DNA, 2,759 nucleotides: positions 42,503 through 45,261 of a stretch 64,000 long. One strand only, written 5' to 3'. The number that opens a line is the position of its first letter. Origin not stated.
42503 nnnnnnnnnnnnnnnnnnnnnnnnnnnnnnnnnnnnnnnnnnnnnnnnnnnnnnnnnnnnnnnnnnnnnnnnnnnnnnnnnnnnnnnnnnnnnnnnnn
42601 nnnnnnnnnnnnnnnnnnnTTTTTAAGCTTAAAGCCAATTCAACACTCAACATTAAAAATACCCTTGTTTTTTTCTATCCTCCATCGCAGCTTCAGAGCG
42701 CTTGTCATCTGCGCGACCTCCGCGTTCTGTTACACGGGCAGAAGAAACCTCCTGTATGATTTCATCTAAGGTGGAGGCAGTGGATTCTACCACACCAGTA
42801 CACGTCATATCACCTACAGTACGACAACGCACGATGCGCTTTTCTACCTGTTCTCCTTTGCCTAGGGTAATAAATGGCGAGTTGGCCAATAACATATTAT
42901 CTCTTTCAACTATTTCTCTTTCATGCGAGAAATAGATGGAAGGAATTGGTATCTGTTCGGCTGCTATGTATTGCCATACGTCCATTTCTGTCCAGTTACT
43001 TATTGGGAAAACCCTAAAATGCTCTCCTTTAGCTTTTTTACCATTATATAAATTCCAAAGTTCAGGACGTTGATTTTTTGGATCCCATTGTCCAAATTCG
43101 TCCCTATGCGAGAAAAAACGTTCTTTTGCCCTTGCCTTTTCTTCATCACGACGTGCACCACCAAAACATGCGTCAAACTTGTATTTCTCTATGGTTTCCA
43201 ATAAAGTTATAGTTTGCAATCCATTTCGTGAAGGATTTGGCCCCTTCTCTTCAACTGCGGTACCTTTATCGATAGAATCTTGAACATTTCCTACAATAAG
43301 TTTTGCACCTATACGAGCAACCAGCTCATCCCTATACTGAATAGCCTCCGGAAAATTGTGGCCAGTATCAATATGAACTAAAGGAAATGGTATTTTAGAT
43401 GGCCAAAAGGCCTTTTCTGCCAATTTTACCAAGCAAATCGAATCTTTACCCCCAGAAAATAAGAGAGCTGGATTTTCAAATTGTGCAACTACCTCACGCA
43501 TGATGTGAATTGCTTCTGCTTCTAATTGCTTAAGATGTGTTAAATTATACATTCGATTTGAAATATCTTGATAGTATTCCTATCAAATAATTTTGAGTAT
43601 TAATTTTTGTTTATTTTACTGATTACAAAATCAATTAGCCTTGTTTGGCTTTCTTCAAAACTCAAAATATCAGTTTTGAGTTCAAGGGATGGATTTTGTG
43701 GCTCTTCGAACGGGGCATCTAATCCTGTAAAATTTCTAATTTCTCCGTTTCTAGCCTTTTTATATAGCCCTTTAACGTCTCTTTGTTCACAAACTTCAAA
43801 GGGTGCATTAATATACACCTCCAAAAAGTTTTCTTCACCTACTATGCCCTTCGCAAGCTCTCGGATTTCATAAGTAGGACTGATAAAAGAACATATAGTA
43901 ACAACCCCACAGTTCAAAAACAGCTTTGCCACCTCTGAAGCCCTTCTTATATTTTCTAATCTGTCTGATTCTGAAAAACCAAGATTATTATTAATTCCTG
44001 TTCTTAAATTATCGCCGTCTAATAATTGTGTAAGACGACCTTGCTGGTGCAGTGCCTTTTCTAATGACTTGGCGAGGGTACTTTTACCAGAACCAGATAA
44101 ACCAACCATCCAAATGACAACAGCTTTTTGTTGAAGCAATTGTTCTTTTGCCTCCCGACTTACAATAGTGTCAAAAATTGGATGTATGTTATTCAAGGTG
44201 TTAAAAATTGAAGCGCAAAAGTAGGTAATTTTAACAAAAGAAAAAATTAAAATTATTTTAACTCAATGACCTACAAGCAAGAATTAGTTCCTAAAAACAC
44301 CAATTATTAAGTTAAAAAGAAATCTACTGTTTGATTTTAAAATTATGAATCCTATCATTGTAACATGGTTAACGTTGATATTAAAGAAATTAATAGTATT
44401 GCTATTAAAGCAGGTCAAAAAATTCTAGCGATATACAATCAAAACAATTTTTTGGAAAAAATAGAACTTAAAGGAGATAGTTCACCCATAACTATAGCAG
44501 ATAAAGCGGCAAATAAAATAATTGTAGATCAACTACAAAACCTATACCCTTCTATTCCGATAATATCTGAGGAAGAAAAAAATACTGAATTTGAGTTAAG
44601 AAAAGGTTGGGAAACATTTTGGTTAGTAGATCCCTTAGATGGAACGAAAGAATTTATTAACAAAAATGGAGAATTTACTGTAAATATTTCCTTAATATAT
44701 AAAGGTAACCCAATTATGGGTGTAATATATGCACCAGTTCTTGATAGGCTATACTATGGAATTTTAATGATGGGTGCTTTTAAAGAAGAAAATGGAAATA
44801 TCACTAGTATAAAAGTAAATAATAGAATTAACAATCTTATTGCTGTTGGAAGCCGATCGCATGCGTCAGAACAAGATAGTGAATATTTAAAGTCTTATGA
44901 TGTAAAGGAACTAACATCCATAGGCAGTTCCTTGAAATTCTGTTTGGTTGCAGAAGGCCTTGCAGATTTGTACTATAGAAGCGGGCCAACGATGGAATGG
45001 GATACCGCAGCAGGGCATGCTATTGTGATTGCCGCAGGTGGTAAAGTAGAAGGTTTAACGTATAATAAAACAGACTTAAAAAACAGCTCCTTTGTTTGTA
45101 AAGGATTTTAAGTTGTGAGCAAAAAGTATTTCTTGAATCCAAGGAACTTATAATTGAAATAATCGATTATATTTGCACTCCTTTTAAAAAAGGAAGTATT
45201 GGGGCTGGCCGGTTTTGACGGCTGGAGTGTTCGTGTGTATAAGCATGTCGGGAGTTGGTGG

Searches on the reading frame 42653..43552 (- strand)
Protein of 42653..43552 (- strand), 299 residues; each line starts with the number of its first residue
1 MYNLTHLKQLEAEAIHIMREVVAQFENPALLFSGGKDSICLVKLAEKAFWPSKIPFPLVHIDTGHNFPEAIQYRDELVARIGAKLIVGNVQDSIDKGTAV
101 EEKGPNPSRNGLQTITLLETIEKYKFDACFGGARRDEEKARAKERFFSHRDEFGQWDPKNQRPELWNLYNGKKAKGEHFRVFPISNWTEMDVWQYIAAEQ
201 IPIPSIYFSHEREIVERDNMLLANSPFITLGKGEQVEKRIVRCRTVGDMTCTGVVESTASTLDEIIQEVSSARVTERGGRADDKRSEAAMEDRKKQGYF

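Call 3: search_protein_families(library=pfam, proteins=[window:42653-43552:-], max_evalue=1)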
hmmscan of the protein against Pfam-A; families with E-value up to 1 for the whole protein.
window:42653-43552:- (299 aa): 2 families
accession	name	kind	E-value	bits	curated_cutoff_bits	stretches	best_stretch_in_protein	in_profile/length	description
PF01507.26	PAPS_reduct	-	7.1e-43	147.1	22.5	1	28-253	2-174/175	Phosphoadenosine phosphosulfate reductase domain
PF01171.26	ATP_bind_3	-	0.022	15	27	1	32-101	6-77/182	PP-loop family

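Call 14: find_related_loci(query=window:42653-43552:-, collection=genome_contigs, flank=7000)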
Query window:42653-43552:- (299 aa) in genome_contigs; peptide patterns used: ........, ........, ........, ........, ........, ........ (x = any residue, [..] = any of these).
600 stretches matched a pattern (row limit reached: there are more); 598 encode a relative of the query (tblastn E <= 1e-3); the best 80 are kept; 80 distinct loci.
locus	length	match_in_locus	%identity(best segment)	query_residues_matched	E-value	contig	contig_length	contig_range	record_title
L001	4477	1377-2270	80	2-299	4e-171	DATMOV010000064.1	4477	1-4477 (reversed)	MAG TPA_asm: Cytophagaceae bacterium isolate SMAG_U12885 k141_3742884, whole genome shotgun sequence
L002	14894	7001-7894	75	2-299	2e-157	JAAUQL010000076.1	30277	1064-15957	MAG: Cyclobacteriaceae bacterium isolate RM1_1_3 NODE_452_length_30277_cov_5.402421, whole genome shotgun sequence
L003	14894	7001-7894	75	2-299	8e-157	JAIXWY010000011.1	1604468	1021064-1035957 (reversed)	MAG: Opitutaceae bacterium isolate D4_MAG_00034 pond_D4_MAG_00034_000000000014, whole genome shotgun sequence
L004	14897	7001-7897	74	1-299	3e-154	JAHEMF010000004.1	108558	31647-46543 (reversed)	MAG: Bacteroidetes bacterium isolate Ww66 NODE_193_length_108558_cov_5.366849, whole genome shotgun sequence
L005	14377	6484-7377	71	2-299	1e-152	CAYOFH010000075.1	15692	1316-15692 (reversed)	MAG TPA_asm: uncultured Marinilabiliaceae bacterium isolate SRP252850_co1_367 genome assembly, contig: NODE_6925_length_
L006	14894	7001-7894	73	2-299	2e-152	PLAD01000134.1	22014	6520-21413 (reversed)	MAG: Armatimonadetes bacterium isolate bog_944 73.20111000_S2S.23_contig_10657, whole genome shotgun sequence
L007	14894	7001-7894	70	2-299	4e-152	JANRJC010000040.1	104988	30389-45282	MAG: Bacteroidia bacterium isolate bins.86 k141_3907485, whole genome shotgun sequence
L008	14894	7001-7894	72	2-299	5e-152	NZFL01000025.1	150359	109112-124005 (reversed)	MAG: Pedosphaera sp. isolate MED719 112018, whole genome shotgun sequence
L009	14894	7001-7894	72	2-299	8e-152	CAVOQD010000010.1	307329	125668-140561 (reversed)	MAG: uncultured Chloroflexia bacterium isolate MFD09964.bin.1.142 genome assembly, contig: contig_16283, whole genome sh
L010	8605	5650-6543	73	2-299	2e-151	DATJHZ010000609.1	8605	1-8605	MAG TPA_asm: Cyclobacteriaceae bacterium isolate SMAG_U15525 k141_9458726, whole genome shotgun sequence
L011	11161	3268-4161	71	2-299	3e-151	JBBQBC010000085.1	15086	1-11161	MAG: Bacteroidales bacterium isolate Co_metawrap_1396 Cmw_1396_k141_13300524_length_15086_cov_11.9971, whole genome shot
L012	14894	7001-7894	70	2-299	7e-151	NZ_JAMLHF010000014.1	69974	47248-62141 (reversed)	MAG: Lentimicrobium sp. isolate ACE_NR_BACT3 ACE_NR_BACT3_14, whole genome shotgun sequence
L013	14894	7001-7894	73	2-299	4e-151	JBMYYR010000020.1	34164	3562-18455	MAG: Flavobacteriales bacterium isolate ME_XS_2208_bin_28 ME_XS_2208_bin_28_20, whole genome shotgun sequence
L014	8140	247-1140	70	2-299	1e-150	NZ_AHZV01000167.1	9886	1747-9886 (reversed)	Anaerophaga thermohalophila str. Valhall contig00192, whole genome shotgun sequence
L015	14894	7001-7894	71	2-299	8e-151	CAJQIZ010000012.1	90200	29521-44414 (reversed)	MAG: uncultured Flavobacteriales bacterium isolate 0.2_20180419_Bin_72_1 genome assembly, contig: c_000000000113, whole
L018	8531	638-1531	72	2-299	8e-150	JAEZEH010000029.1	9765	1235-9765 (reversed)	MAG: Bacteroidetes bacterium isolate OH_CBrB_328 k127_794807, whole genome shotgun sequence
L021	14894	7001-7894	69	2-299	5e-149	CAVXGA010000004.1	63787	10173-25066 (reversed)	MAG: uncultured Bacteroidales bacterium isolate MFD02416.bin.2.9 genome assembly, contig: contig_107645, whole genome sh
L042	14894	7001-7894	68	2-299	2e-144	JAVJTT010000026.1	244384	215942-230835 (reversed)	MAG: Vicingaceae bacterium isolate B1-GNL1-06 k141_39268, whole genome shotgun sequence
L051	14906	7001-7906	70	1-299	3e-143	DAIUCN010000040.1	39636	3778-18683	MAG TPA_asm: Prosthecobacter sp. isolate CTOTU10748 NODE_305_length_39636_cov_23.417776, whole genome shotgun sequence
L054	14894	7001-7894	68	2-299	6e-143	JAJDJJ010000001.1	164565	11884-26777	Bacteroidales bacterium OttesenSCG-928-B11 AH-928-B11_NODE_1, whole genome shotgun sequence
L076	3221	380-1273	69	2-299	3e-146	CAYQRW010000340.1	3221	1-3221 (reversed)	MAG TPA_asm: uncultured Spirochaeta sp. isolate SRP332253_co1_177 genome assembly, contig: NODE_45087_length_3221_cov_6.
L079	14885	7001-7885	68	5-299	2e-140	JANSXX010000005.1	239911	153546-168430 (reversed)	MAG: bacterium isolate bin.36 k141_78504_length_239911_cov_49.0064, whole genome shotgun sequence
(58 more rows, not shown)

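Call 21: search_protein_families(library=pfam, proteins=[L054:7945-8934:-, L054:8931-9548:-, L018:1537-2067:+, L076:1378-1611:+, L076:1703-1930:+, L076:1927-2154:+], max_evalue=0.01)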
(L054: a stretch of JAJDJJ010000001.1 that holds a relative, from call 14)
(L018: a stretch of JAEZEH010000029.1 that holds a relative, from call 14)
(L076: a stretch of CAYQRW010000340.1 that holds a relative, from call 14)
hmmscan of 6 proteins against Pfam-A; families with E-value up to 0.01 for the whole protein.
L054:7945-8934:- (329 aa): 1 family
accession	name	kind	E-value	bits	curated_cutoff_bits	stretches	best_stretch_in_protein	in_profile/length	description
PF08843.17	AbiEii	-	5.9e-30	105.4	22.5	1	39-315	2-237/238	Nucleotidyl transferase AbiEii toxin, Type IV TA system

L054:8931-9548:- (205 aa): 3 families
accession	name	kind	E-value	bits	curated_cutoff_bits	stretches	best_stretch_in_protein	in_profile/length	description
PF19570.5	DUF6088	-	5.4e-52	176.5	25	1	9-175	2-169/172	Family of unknown function (DUF6088)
PF13338.12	AbiEi_4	-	0.00015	22.2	25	1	18-60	9-49/49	Transcriptional regulator, AbiEi antitoxin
PF17194.10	AbiEi_3_N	-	0.0061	17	26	1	30-106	23-93/93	Transcriptional regulator, AbiEi antitoxin N-terminal domain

L018:1537-2067:+ (176 aa): 1 family
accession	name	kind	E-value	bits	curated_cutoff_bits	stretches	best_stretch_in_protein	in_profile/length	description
PF05635.17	23S_rRNA_IVP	-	1.5e-24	86.7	33.8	1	52-158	1-105/106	23S rRNA-intervening sequence protein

L076:1378-1611:+ (77 aa): 1 family
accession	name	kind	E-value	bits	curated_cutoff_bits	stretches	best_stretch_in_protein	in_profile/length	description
PF09720.15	Unstab_antitox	-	1e-07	32.3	23.3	1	15-64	2-51/54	Putative addiction module component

L076:1703-1930:+ (75 aa): 1 family
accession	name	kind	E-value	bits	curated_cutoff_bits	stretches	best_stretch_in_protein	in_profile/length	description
PF14076.12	DUF4258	-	9.8e-06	26.2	25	1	6-67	2-70/71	Domain of unknown function (DUF4258)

L076:1927-2154:+ (75 aa): 1 family
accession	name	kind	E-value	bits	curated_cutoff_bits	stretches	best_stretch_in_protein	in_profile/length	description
PF10049.14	DUF2283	-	5.3e-16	59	23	1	2-50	1-49/49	Protein of unknown function (DUF2283)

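Call 66: find_encoding_contigs(protein=window:42653-43552:-, flank=3000, max_places=4)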
Protein window:42653-43552:- (299 aa): 6 contigs read that carry it; 4 places shown.
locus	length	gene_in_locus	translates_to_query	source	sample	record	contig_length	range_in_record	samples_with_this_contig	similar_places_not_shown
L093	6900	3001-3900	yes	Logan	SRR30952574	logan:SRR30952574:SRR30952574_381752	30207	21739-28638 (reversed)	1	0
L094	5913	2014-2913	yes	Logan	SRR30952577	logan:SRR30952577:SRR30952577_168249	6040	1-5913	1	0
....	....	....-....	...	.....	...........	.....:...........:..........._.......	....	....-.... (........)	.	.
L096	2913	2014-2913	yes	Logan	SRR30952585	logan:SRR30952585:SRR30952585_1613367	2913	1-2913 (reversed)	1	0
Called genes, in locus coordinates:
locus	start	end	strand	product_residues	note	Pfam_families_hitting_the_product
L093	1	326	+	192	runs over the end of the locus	PF13534:Fer4_17 (faint), PF14697:Fer4_21 (faint), PF13237:Fer4_10, PF13183:Fer4_8 (weak), PF12838:Fer4_7, PF13187:Fer4_9, PF13484:Fer4_16 (weak), PF00037:Fer4, +4 more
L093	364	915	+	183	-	PF00499:Oxidored_q3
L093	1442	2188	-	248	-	PF00459:Inositol_P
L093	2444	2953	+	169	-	PF01583:APS_kinase, PF13238:AAA_18 (weak), PF13671:AAA_33 (weak)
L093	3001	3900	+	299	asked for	PF01507:PAPS_reduct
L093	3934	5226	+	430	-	PF00009:GTP_EFTU, PF01926:MMR_HSR1 (faint), PF22594:GTP-eEF1A_C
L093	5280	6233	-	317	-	PF16119:DUF4835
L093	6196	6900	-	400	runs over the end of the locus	PF02441:Flavoprotein, PF04127:DFP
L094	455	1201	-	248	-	PF00459:Inositol_P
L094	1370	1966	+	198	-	PF01583:APS_kinase, PF13238:AAA_18 (weak), PF13671:AAA_33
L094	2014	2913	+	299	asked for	PF01507:PAPS_reduct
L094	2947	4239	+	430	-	PF00009:GTP_EFTU, PF01926:MMR_HSR1 (faint), PF22594:GTP-eEF1A_C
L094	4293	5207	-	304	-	PF16119:DUF4835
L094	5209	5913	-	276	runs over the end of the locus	?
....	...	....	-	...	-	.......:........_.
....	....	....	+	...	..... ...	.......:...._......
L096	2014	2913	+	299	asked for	PF01507:PAPS_reduct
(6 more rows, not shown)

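Call 69: find_encoding_contigs(protein=window:42653-43552:-, flank=10000, max_places=1)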
Protein window:42653-43552:- (299 aa): 6 contigs read that carry it; 1 place shown.
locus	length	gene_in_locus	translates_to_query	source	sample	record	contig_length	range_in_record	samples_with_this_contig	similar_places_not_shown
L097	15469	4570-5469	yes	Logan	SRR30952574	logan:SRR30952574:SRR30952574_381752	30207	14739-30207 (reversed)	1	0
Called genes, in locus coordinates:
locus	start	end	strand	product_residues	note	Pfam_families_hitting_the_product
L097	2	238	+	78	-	?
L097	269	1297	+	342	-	PF00146:NADHdh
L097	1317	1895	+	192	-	PF13534:Fer4_17 (faint), PF14697:Fer4_21 (faint), PF13237:Fer4_10, PF13183:Fer4_8 (weak), PF12838:Fer4_7, PF13187:Fer4_9, PF13484:Fer4_16 (weak), PF00037:Fer4, +4 more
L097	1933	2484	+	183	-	PF00499:Oxidored_q3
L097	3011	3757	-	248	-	PF00459:Inositol_P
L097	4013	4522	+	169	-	PF01583:APS_kinase, PF13238:AAA_18 (weak), PF13671:AAA_33 (weak)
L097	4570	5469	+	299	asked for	PF01507:PAPS_reduct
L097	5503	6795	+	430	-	PF00009:GTP_EFTU, PF01926:MMR_HSR1 (faint), PF22594:GTP-eEF1A_C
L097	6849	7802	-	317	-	PF16119:DUF4835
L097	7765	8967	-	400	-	PF02441:Flavoprotein, PF04127:DFP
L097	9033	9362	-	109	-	PF01192:RNA_pol_Rpb6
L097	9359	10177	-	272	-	PF13525:YfiO, PF13174:TPR_6 (faint)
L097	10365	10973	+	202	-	PF13555:AAA_29 (weak), PF00005:ABC_tran, PF13175:AAA_15 (faint), PF13304:AAA_21 (faint)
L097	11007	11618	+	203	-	PF01557:FAA_hydrolase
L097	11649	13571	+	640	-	PF01551:Peptidase_M23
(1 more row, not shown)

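Call 98: search_protein_families(library=pfam, proteins=[L021:7952-8326:+, L051:7950-8324:+, L079:8027-8383:+, L042:8000-8359:+], max_evalue=0.001)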
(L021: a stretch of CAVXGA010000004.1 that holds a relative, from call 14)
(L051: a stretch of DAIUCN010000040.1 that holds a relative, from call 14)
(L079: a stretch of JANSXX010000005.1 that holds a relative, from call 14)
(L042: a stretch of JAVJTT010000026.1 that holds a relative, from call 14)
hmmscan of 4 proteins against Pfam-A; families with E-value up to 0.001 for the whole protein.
L021:7952-8326:+ (124 aa): 1 family
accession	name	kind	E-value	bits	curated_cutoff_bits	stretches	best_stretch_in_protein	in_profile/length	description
PF13366.12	PDDEXK_3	-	3.8e-42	143.8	22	1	8-121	2-116/117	PD-(D/E)XK nuclease superfamily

L051:7950-8324:+ (124 aa): 1 family
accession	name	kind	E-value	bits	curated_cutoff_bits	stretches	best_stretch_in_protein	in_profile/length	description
PF05635.17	23S_rRNA_IVP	-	1.1e-27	96.7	33.8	1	9-112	1-104/106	23S rRNA-intervening sequence protein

L079:8027-8383:+ (118 aa): 1 family
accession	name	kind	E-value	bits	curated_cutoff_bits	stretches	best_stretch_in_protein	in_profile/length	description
PF05635.17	23S_rRNA_IVP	-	5.4e-24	84.9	33.8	1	7-106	5-105/106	23S rRNA-intervening sequence protein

L042:8000-8359:+ (119 aa): 1 family
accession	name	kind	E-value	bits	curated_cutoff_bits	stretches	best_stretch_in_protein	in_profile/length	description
PF05635.17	23S_rRNA_IVP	-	7.1e-14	52.4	33.8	1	12-109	7-102/106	23S rRNA-intervening sequence protein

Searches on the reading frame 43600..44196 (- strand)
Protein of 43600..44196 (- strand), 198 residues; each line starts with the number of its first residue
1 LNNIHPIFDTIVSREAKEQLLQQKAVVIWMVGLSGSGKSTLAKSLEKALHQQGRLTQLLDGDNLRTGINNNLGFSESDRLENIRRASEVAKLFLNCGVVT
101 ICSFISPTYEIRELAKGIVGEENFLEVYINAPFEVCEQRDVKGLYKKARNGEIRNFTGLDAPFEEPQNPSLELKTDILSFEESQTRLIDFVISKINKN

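Call 3: search_protein_families(library=pfam, proteins=[window:43600-44196:-], max_evalue=1)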
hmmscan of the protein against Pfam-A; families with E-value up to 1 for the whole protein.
window:43600-44196:- (198 aa): 39 families (the best 25 are shown)
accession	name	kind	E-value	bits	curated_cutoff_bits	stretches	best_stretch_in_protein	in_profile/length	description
PF01583.26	APS_kinase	-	6.8e-62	208.5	21.1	1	25-173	2-151/152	Adenylylsulphate kinase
PF13671.12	AAA_33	-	2.9e-09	37.8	27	1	27-96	1-69/143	AAA domain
PF13238.12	AAA_18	-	5.1e-06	27.4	29.4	1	30-142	3-110/128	AAA domain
PF06414.18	Zeta_toxin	-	0.00014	21.8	22.3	1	20-76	11-66/199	Zeta toxin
PF00005.33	ABC_tran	-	0.00018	22.6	25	1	27-66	13-51/137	ABC transporter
PF08433.16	KTI12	-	0.00029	20.9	22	1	28-140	4-116/271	Chromatin associated protein KTI12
PF20720.3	nSTAND3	-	0.00035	20.7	27.2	1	10-58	4-51/155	Novel STAND NTPase 3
PF13604.12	AAA_30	-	0.0007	19.8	27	1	14-54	7-47/191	AAA domain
PF00448.28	SRP54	-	0.0012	19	22.7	1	26-69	2-45/196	SRP54-type protein, GTPase domain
PF13401.12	AAA_22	-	0.0024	18.6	27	1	27-88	7-59/130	AAA domain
PF24883.2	NPHP3_N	-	0.0027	18.4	24.8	1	16-55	11-52/164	Nephrocystin 3, N-terminal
PF01656.29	CbiA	-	0.0027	18.1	25.4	1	34-64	8-38/125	CobQ/CobB/MinD/ParA nucleotide binding domain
PF01591.24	6PF2K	-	0.0027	17.5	27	1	21-84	9-75/223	6-phosphofructo-2-kinase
PF03193.22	RsgA_GTPase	-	0.0058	16.9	30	1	19-52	102-133/174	RsgA GTPase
PF00910.28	RNA_helicase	-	0.0082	17.1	21.5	1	28-53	1-26/105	RNA helicase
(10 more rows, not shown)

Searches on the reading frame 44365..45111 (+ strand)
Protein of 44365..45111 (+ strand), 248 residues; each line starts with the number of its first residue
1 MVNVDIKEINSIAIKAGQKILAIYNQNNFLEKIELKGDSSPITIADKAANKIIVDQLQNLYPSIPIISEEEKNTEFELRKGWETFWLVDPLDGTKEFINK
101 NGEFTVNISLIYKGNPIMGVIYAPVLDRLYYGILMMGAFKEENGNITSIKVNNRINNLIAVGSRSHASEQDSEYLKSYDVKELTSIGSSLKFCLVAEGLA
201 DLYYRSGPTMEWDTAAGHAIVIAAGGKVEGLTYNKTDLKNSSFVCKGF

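Call 83: search_protein_families(library=pfam, proteins=[window:44365-45111:+], max_evalue=0.01)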
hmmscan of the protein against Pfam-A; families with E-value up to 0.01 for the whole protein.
window:44365-45111:+ (248 aa): 1 family
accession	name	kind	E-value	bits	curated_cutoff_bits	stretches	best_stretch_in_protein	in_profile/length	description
PF00459.30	Inositol_P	-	5.7e-55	187.1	27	1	11-246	11-253/271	Inositol monophosphatase family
